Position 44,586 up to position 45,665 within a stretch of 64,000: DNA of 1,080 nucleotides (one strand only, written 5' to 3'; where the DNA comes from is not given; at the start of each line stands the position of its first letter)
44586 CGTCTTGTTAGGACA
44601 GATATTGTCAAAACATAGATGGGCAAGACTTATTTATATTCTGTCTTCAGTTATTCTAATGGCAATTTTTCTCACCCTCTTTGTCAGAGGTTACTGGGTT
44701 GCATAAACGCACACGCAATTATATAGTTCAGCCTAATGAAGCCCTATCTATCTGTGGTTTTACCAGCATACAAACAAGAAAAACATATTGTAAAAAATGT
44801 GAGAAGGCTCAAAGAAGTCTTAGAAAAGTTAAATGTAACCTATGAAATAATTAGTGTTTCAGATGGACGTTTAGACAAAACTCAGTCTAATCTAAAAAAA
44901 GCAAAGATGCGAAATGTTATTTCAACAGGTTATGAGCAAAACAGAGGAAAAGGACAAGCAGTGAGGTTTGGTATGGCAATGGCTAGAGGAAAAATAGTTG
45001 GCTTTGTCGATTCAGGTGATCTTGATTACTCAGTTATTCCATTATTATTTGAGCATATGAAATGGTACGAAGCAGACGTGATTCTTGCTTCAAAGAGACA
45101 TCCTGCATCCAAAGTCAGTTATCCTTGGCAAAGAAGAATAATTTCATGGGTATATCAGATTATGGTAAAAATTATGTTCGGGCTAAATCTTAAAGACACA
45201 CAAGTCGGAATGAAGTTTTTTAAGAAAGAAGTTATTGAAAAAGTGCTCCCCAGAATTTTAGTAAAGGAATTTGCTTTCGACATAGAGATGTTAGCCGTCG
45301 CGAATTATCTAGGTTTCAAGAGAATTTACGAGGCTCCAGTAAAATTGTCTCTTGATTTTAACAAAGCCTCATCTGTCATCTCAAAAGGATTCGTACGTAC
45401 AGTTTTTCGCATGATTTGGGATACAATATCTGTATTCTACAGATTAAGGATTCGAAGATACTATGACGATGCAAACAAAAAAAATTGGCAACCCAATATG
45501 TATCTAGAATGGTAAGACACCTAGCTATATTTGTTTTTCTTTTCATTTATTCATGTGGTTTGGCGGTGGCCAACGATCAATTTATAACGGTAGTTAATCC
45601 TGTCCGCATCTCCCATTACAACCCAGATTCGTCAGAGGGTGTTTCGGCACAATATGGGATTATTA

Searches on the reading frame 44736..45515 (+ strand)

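Call 22: search_protein_families(library=ncbifam, proteins=[window:44736-45515:+])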
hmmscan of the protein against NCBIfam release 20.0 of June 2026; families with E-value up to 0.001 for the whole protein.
window:44736-45515:+ (259 aa): 14 families
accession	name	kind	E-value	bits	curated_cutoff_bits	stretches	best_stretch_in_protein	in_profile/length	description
NF041875.1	EPS_EpsD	equivalog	1.2e-10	41.4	370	1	5-130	1-126/325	exopolysaccharide biosynthesis glycosyltransferase EpsD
NF047588.1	GlcsyltransPgfSStrep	equivalog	1.2e-10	41.1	500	1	5-171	3-168/308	glycosyltransferase PgfS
NF058614.1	PPMAGASynPpgS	equivalog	9.9e-10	38.2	370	1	7-204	4-196/226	polyprenyl-phospho-N-acetylgalactosaminyl synthase PpgS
TIGR03937.1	PgaC_IcaA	equivalog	1.2e-09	37.7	422.3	1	3-108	45-150/407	poly-beta-1,6-N-acetyl-D-glucosamine synthase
NF010496.0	PRK13915.1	equivalog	5.3e-09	35.6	262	1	5-94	33-126/307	glucosyl-3-phosphoglycerate synthase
TIGR04009.1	wcaE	equivalog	5.5e-09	35.7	369.2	1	5-109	3-107/248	colanic acid biosynthesis glycosyltransferase WcaE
NF007986.1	PRK10714.1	equivalog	1e-08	34.6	529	1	5-171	8-173/316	undecaprenyl-phosphate 4-deoxy-4-formamido-L-arabinose transferase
NF007482.0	PRK10073.1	equivalog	2.4e-07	30.1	423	1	2-106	5-104/334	glycosyltransferase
NF047683.1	TeichurnBiosyTuaG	equivalog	7.8e-07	29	400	1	2-95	5-97/252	teichuronic acid biosynthesis protein TuaG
NF038302.1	EPS_HpsE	equivalog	1.8e-06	27.2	300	1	5-94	3-96/307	hormogonium polysaccharide biosynthesis glycosyltransferase HpsE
TIGR04283.1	glyco_like_mftF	equivalog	1.9e-06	27.6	182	1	5-91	1-79/221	TIGR04283 family arsenosugar biosynthesis glycosyltransferase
TIGR04182.1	glyco_TIGR04182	equivalog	3.1e-06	26.8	325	1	7-197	4-183/293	S-layer glycoprotein N-glycosyltransferase AglJ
NF041391.1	DPhHxTase_Halo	equivalog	0.00013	21.1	375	1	25-170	14-153/213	dolichyl-phosphate hexose transferase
TIGR03965.1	mycofact_glyco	equivalog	0.00034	19.6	280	1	5-93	76-163/467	mycofactocin biosynthesis glycosyltransferase MftF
